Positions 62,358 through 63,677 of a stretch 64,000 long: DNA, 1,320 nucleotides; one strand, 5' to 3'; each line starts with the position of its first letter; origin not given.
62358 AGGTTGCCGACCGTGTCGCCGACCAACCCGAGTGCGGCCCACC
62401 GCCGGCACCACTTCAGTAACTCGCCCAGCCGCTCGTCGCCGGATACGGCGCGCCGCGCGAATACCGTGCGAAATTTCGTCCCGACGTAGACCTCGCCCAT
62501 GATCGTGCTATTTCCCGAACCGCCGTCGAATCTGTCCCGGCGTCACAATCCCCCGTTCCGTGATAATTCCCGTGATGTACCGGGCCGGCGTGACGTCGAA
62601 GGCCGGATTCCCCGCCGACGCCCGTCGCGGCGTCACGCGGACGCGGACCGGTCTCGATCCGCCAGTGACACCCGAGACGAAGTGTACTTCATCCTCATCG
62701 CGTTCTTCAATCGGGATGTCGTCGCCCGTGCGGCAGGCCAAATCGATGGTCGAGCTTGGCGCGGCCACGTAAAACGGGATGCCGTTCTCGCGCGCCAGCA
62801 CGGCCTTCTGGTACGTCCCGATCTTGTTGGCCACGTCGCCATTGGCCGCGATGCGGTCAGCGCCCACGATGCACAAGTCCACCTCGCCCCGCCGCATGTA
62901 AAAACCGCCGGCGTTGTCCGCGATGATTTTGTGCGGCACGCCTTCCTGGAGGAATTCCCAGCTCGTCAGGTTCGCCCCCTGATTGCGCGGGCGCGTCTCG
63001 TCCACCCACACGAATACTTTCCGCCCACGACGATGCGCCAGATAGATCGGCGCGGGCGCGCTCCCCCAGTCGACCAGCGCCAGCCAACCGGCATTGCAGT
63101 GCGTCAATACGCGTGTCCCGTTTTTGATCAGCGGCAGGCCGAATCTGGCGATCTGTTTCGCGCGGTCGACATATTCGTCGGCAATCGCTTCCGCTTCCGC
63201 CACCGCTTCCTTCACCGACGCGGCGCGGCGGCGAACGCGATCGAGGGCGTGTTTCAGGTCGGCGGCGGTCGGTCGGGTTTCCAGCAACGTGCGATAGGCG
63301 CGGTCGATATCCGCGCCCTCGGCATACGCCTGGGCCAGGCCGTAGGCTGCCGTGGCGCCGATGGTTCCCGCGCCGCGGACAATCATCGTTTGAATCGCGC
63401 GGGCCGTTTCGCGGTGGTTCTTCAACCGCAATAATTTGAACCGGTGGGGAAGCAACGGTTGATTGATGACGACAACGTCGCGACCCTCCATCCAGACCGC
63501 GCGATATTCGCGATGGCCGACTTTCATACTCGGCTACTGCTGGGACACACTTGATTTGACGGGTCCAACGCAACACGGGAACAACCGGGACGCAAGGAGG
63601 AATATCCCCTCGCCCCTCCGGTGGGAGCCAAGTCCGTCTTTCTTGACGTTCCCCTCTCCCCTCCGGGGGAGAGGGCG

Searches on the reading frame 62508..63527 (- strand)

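Call 63: search_protein_families(library=pfam, proteins=[window:62508-63527:-], max_evalue=0.001)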
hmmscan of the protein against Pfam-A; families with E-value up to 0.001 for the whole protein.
window:62508-63527:- (339 aa): 1 family
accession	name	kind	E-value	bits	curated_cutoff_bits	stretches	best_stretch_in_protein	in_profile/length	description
PF01008.23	IF-2B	-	6.1e-69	232.8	22.4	1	50-330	2-280/280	Initiation factor 2 subunit family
